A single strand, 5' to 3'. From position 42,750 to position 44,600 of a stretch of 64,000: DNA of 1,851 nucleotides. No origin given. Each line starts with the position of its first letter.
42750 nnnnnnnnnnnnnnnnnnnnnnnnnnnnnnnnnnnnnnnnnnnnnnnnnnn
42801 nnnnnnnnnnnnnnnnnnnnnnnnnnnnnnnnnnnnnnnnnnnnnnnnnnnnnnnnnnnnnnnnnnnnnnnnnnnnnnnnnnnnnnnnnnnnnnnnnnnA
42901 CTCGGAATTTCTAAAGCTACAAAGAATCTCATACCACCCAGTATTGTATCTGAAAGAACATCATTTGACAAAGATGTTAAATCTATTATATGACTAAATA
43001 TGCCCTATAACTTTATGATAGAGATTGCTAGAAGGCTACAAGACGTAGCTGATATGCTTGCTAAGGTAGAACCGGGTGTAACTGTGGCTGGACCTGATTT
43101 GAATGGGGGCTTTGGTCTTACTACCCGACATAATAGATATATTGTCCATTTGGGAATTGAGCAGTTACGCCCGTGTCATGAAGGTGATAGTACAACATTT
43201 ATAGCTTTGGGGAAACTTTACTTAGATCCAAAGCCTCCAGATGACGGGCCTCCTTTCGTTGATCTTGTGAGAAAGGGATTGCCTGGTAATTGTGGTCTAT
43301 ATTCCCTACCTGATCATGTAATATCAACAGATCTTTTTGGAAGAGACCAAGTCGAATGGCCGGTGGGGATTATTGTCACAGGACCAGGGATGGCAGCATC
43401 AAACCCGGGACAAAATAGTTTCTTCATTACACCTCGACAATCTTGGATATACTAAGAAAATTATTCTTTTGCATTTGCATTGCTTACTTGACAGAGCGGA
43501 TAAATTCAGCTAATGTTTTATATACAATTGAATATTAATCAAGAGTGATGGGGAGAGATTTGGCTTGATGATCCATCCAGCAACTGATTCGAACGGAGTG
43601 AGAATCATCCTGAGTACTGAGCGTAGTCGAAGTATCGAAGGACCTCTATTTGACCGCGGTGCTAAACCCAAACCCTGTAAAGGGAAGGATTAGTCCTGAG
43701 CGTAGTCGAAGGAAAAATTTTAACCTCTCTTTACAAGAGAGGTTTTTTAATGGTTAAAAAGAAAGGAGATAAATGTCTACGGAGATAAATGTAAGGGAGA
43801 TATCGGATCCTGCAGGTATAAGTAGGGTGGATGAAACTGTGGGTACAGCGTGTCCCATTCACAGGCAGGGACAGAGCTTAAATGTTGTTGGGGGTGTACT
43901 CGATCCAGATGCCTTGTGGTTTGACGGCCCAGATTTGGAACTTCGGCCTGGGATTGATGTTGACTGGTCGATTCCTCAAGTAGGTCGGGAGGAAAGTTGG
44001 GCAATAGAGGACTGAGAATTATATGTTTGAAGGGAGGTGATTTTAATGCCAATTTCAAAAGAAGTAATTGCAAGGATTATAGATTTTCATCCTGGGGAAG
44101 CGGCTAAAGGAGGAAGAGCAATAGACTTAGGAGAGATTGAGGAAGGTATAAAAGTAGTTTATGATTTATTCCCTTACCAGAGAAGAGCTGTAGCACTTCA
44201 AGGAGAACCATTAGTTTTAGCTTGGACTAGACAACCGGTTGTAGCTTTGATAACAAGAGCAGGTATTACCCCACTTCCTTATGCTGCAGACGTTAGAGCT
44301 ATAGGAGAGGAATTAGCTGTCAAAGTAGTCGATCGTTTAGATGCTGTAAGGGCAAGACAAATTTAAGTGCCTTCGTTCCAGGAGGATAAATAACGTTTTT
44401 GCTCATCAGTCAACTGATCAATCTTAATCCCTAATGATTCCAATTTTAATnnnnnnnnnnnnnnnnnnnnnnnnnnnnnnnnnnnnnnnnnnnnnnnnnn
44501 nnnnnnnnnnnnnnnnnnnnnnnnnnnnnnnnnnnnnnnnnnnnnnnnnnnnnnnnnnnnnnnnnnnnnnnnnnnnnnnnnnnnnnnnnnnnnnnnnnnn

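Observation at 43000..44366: GC-rich three-gene islet with a terminator hairpin placed between a repeat-containing leader and the RBS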

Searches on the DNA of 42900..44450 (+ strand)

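Call 8: search_rna_families(source=window, start=42900, end=44450, threshold=evalue, max_evalue=10, show_alignments=4)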
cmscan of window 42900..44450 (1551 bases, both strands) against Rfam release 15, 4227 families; matches with E-value up to 10: 9.
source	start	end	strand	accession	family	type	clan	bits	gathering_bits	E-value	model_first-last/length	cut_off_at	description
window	43533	43695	+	RF00162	SAM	Cis-reg; riboswitch;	CL00012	39.5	44.4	4.8e-07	1-108/108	no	SAM riboswitch aptamer (S box leader)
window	43674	43750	+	RF01859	Phe_leader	Cis-reg; leader;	-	21.7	55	0.99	1-125/125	no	Phenylalanine leader peptide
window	43670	43751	+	RF00515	PyrR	Cis-reg;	-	19.4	54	9.3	1-115/115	no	PyrR binding site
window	43719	43788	-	RF02073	STnc260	Gene; sRNA;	-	18.7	100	9.2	98-169/176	no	Salmonella enterica sRNA STnc260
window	43541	43589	+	RF01312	sR9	Gene; snRNA; snoRNA; CD-box;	-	17.9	36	1.7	1-55/55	no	Small nucleolar RNA sR9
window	44091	44188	-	RF01965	RMST_4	Gene; lncRNA;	-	16.8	40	4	1-108/108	no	Rhabdomyosarcoma 2 associated transcript conserved region 4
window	44269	44354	+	RF03543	Flavi_ISFV_repeat_Rb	Cis-reg;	CL00131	15.6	43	6.7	1-46/46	no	Insect-Specific Flavivirus 3' UTR repeats Rb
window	43997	44099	+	RF00114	S15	Cis-reg; leader;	CL00121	13.4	39.5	4.5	1-117/117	no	Ribosomal S15 leader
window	44389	44450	+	RF02675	Ysr141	Gene; sRNA;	-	11.7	196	2.6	1-62/255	3'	Yersinia sRNA 141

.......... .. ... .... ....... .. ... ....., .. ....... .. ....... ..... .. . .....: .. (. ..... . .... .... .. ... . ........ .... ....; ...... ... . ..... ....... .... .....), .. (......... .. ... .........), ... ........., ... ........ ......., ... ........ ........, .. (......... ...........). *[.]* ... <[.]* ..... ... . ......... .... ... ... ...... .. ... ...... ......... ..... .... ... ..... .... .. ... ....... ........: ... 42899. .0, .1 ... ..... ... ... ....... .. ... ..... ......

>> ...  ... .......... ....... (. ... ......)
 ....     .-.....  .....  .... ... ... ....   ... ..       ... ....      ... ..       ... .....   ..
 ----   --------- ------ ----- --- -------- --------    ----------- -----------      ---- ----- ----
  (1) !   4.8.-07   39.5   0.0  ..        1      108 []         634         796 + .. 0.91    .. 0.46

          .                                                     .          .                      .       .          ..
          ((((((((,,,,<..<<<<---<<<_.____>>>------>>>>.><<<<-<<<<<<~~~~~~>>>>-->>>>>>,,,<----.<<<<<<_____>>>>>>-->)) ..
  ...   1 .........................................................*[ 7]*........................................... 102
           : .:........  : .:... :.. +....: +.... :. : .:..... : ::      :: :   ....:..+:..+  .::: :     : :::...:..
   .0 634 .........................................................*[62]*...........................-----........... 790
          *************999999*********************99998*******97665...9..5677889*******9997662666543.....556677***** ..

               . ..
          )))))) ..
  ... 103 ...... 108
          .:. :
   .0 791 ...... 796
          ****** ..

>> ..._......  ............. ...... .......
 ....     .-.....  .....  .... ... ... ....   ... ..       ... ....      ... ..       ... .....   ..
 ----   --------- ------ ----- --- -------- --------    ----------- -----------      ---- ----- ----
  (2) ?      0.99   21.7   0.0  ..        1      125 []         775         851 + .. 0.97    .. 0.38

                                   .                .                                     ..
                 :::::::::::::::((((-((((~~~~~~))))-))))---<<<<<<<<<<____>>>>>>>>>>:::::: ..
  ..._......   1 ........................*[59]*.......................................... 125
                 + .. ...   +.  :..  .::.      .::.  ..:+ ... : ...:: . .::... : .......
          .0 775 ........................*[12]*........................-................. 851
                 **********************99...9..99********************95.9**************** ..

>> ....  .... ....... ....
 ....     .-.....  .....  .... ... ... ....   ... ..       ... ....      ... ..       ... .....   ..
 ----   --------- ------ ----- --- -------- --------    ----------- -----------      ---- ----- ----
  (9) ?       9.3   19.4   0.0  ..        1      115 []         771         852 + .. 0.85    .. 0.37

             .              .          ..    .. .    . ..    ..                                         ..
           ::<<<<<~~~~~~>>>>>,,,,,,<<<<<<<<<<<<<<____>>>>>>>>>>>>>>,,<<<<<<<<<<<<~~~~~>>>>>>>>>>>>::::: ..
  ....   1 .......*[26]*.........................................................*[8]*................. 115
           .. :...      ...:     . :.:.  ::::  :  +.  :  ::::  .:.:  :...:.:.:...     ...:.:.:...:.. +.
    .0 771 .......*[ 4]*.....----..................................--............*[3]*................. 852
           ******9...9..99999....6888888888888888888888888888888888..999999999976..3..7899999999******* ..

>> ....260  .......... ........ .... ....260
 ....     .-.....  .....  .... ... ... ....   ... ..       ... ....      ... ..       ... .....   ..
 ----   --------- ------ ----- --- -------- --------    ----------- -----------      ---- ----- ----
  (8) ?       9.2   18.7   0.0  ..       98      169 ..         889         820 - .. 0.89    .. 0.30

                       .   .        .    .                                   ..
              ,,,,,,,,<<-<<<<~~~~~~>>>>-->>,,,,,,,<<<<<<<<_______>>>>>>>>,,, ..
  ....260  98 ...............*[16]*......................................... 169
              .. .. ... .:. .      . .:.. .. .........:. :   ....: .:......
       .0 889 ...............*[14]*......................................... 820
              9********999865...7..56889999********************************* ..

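Call 17: search_rna_families(sources=[L001, L002, L007], threshold=evalue, max_evalue=0.01, show_alignments=3)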
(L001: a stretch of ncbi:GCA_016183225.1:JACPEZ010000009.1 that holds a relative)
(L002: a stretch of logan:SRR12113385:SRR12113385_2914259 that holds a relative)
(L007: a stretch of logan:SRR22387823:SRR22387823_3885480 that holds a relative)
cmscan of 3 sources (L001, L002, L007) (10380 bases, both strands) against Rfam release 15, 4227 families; matches with E-value up to 0.01: 1.
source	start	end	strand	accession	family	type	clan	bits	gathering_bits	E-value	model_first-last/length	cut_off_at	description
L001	2764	2888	+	RF00162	SAM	Cis-reg; riboswitch;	CL00012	33.5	44.4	0.00018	1-108/108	no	SAM riboswitch aptamer (S box leader)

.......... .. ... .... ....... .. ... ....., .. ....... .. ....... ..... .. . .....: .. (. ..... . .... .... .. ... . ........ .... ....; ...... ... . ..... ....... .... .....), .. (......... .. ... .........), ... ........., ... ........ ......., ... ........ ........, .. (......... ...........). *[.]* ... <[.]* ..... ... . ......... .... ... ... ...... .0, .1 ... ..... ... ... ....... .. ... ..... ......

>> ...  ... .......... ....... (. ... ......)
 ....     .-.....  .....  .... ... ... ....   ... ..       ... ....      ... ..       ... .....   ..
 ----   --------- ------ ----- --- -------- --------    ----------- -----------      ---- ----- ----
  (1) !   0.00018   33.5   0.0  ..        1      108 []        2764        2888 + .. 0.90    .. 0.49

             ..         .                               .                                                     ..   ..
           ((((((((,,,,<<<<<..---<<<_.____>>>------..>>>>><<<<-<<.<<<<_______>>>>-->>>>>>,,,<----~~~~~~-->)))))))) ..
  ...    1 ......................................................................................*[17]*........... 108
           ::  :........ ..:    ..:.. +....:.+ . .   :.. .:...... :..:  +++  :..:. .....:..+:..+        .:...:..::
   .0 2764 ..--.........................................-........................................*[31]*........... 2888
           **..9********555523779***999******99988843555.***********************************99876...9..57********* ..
